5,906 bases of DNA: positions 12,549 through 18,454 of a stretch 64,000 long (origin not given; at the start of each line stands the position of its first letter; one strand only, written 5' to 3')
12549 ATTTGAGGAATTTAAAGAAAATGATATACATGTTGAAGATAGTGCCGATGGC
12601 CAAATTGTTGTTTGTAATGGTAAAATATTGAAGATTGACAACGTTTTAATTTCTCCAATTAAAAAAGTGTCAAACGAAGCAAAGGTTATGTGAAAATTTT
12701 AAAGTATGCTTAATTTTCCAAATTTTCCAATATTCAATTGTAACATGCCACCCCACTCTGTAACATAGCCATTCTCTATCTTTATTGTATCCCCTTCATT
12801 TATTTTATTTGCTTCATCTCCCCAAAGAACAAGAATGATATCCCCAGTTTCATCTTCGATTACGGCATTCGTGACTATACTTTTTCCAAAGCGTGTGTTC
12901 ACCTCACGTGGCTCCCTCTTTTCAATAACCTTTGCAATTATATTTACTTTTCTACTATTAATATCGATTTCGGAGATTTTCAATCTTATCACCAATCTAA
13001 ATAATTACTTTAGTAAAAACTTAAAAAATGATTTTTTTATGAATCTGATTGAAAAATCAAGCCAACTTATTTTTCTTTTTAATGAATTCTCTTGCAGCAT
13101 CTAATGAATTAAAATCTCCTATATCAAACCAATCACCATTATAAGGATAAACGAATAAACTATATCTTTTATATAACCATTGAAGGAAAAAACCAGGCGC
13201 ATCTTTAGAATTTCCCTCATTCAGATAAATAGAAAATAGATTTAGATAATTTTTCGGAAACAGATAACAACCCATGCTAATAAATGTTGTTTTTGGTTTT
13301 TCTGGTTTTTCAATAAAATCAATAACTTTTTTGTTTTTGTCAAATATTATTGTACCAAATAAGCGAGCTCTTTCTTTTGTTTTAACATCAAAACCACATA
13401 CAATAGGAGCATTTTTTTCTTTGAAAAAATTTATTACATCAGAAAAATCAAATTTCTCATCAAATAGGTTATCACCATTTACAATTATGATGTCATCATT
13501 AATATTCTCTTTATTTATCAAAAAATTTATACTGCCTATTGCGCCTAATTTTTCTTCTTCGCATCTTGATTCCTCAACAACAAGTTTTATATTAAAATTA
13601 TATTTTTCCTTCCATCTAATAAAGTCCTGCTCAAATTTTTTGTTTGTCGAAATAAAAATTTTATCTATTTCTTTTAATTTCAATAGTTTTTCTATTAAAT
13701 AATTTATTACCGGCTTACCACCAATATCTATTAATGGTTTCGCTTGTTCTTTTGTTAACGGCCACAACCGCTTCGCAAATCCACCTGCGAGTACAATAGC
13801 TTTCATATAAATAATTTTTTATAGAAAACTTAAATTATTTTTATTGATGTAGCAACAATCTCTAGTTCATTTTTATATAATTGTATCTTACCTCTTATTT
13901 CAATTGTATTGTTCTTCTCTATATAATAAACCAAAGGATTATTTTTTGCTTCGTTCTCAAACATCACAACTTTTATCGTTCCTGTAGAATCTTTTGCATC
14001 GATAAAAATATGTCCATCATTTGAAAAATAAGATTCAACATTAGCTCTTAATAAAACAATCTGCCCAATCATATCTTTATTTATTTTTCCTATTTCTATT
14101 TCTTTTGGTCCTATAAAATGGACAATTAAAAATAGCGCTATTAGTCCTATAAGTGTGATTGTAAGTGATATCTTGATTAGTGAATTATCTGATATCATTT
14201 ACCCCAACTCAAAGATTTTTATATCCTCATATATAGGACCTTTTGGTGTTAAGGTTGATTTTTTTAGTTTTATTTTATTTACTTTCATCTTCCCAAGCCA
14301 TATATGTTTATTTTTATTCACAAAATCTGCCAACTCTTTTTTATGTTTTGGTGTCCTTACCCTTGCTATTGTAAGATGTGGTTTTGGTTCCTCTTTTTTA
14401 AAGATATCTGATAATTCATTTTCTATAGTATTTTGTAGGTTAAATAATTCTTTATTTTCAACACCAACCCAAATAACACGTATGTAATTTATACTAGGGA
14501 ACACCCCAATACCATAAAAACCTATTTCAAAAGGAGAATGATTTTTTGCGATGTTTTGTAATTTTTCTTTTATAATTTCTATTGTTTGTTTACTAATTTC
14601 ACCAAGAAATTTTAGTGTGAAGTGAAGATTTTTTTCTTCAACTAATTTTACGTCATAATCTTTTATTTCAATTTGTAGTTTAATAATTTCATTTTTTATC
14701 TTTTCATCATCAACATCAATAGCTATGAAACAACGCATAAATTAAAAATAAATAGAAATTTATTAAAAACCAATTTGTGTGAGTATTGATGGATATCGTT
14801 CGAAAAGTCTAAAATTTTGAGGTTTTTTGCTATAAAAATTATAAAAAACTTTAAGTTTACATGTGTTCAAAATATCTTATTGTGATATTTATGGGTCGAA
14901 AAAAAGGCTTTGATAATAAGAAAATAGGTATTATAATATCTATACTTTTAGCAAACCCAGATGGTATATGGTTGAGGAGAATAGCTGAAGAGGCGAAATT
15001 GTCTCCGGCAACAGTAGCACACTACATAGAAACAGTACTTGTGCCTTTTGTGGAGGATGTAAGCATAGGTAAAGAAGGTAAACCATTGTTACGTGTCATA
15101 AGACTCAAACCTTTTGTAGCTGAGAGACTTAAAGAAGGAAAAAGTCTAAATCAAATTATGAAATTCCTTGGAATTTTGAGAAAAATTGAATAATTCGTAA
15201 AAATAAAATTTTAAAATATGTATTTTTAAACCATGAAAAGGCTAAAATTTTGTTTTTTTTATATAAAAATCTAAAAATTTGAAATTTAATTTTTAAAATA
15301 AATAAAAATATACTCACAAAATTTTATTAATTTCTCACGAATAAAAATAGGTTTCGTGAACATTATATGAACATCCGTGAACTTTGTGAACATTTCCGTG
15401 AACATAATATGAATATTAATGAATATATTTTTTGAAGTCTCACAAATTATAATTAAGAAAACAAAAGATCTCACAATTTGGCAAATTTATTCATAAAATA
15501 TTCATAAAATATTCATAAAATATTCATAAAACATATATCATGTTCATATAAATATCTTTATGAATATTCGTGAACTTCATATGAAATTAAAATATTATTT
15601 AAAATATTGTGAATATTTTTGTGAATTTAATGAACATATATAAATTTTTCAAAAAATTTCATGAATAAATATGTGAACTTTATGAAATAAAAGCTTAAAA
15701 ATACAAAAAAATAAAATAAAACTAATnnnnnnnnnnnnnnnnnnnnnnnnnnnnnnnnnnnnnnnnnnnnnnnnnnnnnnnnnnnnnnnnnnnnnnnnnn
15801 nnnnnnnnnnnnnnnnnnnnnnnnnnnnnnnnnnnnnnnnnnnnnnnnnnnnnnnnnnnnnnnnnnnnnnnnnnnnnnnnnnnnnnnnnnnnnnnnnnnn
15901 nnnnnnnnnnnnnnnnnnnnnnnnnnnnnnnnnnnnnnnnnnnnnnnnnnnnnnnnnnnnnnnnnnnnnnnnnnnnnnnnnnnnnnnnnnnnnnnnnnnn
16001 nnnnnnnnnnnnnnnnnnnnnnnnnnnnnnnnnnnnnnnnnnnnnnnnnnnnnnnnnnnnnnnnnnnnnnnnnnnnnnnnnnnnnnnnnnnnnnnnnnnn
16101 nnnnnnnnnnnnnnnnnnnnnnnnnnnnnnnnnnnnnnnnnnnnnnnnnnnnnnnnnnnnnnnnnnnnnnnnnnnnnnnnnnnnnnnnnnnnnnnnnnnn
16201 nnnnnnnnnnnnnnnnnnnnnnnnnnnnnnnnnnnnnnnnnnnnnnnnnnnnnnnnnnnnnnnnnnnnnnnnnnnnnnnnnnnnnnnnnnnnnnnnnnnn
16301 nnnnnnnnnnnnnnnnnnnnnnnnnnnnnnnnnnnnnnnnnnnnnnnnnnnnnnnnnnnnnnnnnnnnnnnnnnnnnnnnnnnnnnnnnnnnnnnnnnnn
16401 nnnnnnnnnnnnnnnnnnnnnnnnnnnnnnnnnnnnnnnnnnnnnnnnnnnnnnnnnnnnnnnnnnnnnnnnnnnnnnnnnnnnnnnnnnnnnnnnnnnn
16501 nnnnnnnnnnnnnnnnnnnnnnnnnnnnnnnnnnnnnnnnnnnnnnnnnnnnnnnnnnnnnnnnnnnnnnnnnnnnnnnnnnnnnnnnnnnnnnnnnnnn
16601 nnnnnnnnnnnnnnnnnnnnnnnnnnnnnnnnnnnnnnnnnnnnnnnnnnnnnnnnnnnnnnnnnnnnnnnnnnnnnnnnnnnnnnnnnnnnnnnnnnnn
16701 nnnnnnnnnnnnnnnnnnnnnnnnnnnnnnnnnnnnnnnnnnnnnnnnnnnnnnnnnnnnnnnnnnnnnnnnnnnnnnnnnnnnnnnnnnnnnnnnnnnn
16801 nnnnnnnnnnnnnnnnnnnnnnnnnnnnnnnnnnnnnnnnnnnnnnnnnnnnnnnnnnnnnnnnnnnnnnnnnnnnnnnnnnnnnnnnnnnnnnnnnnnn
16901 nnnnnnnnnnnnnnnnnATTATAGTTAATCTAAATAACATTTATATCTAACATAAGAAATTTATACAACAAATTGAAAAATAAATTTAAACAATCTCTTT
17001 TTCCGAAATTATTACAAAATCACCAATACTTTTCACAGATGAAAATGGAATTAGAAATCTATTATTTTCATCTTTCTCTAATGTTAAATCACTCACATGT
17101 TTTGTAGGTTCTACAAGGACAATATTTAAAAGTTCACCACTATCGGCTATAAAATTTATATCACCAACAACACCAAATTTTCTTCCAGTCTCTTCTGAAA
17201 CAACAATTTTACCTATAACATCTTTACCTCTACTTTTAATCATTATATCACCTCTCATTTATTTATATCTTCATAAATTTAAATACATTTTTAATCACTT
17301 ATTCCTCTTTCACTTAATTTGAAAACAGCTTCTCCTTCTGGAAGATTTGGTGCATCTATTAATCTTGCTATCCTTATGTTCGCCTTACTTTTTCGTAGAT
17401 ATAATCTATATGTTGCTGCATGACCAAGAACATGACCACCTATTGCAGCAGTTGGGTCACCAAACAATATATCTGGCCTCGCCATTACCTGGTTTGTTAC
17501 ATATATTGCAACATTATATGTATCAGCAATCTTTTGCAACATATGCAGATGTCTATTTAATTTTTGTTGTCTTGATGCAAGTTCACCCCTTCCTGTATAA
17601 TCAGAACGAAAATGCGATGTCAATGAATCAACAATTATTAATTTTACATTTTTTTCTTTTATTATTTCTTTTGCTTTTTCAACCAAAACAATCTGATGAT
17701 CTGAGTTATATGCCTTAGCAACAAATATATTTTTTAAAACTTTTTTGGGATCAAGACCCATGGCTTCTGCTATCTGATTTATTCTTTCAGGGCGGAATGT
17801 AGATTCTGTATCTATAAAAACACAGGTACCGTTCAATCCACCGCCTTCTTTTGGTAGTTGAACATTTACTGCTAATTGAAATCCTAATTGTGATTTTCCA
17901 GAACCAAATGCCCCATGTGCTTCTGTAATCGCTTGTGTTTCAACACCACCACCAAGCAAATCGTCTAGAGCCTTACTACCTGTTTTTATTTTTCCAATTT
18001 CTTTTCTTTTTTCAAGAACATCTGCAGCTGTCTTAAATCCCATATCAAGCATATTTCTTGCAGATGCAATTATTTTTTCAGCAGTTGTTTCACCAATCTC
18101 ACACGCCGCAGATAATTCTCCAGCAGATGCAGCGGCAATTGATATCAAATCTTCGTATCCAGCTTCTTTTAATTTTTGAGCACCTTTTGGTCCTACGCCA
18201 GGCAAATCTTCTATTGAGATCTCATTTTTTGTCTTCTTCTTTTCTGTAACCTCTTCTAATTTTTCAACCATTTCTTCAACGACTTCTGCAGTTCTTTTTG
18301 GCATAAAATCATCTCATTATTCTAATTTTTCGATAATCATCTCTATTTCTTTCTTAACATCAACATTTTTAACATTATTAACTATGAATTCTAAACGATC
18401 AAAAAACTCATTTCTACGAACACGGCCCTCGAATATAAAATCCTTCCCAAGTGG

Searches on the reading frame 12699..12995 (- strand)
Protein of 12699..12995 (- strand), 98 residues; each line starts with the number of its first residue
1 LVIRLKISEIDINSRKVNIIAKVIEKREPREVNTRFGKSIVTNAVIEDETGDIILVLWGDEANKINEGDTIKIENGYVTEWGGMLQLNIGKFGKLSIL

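Call 7: search_protein_families(library=pfam, proteins=[window:12699-12995:-], max_evalue=0.01)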
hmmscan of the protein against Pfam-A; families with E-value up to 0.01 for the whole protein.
window:12699-12995:- (98 aa): 2 families
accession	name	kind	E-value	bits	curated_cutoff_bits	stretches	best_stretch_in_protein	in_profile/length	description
PF21473.3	Ssb-like_OB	-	4.5e-08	33.6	24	1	18-96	18-96/97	Single-stranded DNA binding protein Ssb-like, OB fold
PF01336.31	tRNA_anti-codon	-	8e-08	32.6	27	1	24-92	8-72/75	OB-fold nucleic acid binding domain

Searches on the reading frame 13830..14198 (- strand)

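Call 7: search_protein_families(library=pfam, proteins=[window:13830-14198:-], max_evalue=0.01)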
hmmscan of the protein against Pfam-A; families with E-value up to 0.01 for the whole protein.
window:13830-14198:- (122 aa): 3 families
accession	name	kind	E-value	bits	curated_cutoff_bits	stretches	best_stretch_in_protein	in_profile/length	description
PF01336.31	tRNA_anti-codon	-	9.1e-12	45.2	27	1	51-122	4-75/75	OB-fold nucleic acid binding domain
PF13742.12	tRNA_anti_2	-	1.2e-06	29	27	1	44-111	18-84/95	OB-fold nucleic acid binding domain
PF04076.19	BOF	-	0.0027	18.2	25.8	1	46-119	35-101/103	Bacterial OB fold (BOF) protein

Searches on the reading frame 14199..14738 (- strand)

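Call 7: search_protein_families(library=pfam, proteins=[window:14199-14738:-], max_evalue=0.01)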
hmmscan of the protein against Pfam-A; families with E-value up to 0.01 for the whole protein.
window:14199-14738:- (179 aa): 3 families
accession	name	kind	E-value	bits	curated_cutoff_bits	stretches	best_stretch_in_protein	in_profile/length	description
PF02834.22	LigT_PEase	-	2.5e-29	101.7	23.3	2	10-90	2-87/87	LigT like Phosphoesterase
PF10469.15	AKAP7_NLS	-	1.2e-14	55.1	24.4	1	4-171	4-201/208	AKAP7 2'5' RNA ligase-like domain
PF13563.12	2_5_RNA_ligase2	-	3.7e-14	53.5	27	1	15-140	6-129/152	2'-5' RNA ligase superfamily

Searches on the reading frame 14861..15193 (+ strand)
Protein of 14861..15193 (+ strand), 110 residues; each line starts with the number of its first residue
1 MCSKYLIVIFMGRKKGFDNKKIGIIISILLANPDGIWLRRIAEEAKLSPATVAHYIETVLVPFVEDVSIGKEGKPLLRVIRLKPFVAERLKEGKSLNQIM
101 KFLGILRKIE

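Call 7: search_protein_families(library=pfam, proteins=[window:14861-15193:+], max_evalue=0.01)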
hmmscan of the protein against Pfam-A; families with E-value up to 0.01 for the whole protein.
window:14861-15193:+ (110 aa): 1 family
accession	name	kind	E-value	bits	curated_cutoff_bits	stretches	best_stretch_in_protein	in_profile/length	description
PF13412.12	HTH_24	-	0.0039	17.2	21.9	1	25-57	8-39/48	Winged helix-turn-helix DNA-binding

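Call 8: search_protein_families(library=ncbifam, proteins=[window:14861-15193:+], max_evalue=0.01)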
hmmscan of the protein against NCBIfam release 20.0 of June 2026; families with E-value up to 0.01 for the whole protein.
window:14861-15193:+ (110 aa): 0 families

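Call 89: search_solved_structures(query=A4, max_evalue=5)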
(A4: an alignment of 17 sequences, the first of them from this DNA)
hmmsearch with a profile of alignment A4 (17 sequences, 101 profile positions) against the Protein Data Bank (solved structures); distinct sequences matched with E-value up to 5: 10.
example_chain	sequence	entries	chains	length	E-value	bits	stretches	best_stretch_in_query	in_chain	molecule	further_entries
2xrn_A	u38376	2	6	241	0.14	15.5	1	13-55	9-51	HTH-TYPE TRANSCRIPTIONAL REGULATOR TTGV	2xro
1mkm_A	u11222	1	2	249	0.15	15.4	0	10-48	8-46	IclR transcriptional regulator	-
2lvs_A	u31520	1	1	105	0.27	14.6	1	15-48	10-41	Putative uncharacterized protein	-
1zlj_A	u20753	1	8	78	0.55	13.6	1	23-56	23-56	Dormancy Survival Regulator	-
3col_A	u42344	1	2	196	0.61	13.5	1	3-62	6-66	Putative transcription regulator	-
1zlk_A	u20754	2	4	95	0.85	13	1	23-55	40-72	Dormancy Survival Regulator | TWO COMPONENT TRANSCRIPTIONAL REGULATORY PROTEIN DEVR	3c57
2jn6_A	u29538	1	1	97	0.87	13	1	17-47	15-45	Protein Cgl2762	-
4jl3_A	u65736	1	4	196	0.91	12.9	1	1-69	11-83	Transcriptional regulator, TetR family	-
4jkz_A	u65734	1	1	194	1.4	12.3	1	1-69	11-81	Transcriptional regulator, TetR family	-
7upp_A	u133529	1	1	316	2.4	11.5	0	55-91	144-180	DHT03 protein A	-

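Call 90: search_protein_families(library=pfam, alignment_id=A4, max_evalue=0.01)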
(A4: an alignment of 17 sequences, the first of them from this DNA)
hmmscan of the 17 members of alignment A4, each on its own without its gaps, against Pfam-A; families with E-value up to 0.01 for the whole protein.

A. member 1, seq(100 aa): 2 families
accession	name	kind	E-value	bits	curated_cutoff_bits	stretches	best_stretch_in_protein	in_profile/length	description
PF13412.12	HTH_24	-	0.0031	17.5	21.9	1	15-47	8-39/48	Winged helix-turn-helix DNA-binding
PF13551.12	HTH_29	-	0.0094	16.5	28.1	0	18-48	4-35/64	Winged helix-turn helix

B. families by the number of members that match (of 17 scanned): 16 families
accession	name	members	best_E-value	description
PF13551.12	HTH_29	7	6.5e-06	Winged helix-turn helix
PF13412.12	HTH_24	6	4.5e-06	Winged helix-turn-helix DNA-binding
PF02796.21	HTH_7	5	4.4e-06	Helix-turn-helix domain of resolvase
PF09339.16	HTH_IclR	5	1.8e-05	IclR helix-turn-helix domain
PF08279.18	HTH_11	4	0.002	HTH domain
PF00196.25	GerE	3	5.4e-05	Bacterial regulatory proteins, luxR family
PF13384.12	HTH_23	3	0.0013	Homeodomain-like domain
PF14493.12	HTH_40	2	0.00098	Helix-turn-helix domain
PF13936.12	HTH_38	1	0.00012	Helix-turn-helix domain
PF13560.12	HTH_31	1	0.00016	Helix-turn-helix domain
PF01381.28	HTH_3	1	0.0003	Helix-turn-helix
PF12802.13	MarR_2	1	0.0039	MarR family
PF13411.12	MerR_1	1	0.0055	MerR HTH family regulatory protein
PF00356.27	LacI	1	0.0072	Bacterial regulatory proteins, lacI family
PF13518.12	HTH_28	1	0.0082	Helix-turn-helix domain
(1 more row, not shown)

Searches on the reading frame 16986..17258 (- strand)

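Call 7: search_protein_families(library=pfam, proteins=[window:16986-17258:-], max_evalue=0.01)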
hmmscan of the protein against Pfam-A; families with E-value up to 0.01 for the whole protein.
window:16986-17258:- (90 aa): 1 family
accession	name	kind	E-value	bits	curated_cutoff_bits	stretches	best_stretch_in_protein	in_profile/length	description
PF05239.21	PRC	-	2.2e-06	28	21.2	1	9-86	4-73/78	PRC-barrel domain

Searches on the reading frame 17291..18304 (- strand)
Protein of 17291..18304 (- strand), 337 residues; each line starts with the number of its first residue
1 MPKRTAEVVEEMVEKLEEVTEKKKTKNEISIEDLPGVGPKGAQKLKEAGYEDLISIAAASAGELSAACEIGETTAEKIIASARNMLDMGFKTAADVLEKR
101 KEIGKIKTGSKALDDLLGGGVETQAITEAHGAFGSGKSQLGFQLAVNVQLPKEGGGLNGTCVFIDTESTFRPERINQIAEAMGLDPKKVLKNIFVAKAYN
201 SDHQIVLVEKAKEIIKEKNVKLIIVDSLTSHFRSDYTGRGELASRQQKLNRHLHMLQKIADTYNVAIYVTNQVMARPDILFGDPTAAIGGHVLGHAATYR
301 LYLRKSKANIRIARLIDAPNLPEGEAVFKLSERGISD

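Call 7: search_protein_families(library=pfam, proteins=[window:17291-18304:-], max_evalue=0.01)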
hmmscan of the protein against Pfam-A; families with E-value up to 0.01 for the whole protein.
window:17291-18304:- (337 aa): 11 families
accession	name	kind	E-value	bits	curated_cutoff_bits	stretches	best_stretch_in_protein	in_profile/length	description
PF08423.17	Rad51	-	3.8e-93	311.7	22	1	99-337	1-243/244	Rad51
PF00154.27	RecA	-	2.5e-15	57.1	27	1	98-308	25-223/262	recA bacterial DNA recombination protein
PF14520.12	HHH_5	-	2.4e-11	44.4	27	1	32-83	5-56/57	Helix-hairpin-helix domain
PF06745.19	ATPase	-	6.1e-10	39.3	26.6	1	106-235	1-137/231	KaiC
PF13481.12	AAA_25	-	1.9e-07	31.4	27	1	103-271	12-188/195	AAA domain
PF10391.15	DNA_pol_lambd_f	-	0.00064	19.9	29.8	0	36-71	8-43/51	Fingers domain of DNA polymerase lambda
PF12826.13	HHH_2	-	0.00088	19.8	27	1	35-79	9-52/64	Helix-hairpin-helix motif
PF00633.29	HHH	-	0.0013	18.9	24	0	23-46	5-28/30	Helix-hairpin-helix motif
PF11798.14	IMS_HHH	-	0.0032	18.1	24.4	1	28-49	10-31/32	IMS family HHH motif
PF11731.14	Cdd1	-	0.0079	16.8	25.5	0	30-69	7-46/86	Pathogenicity locus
PF21999.2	IMS_HHH_1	-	0.009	16.9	27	0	32-77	1-44/53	DNA polymerase-iota, thumb domain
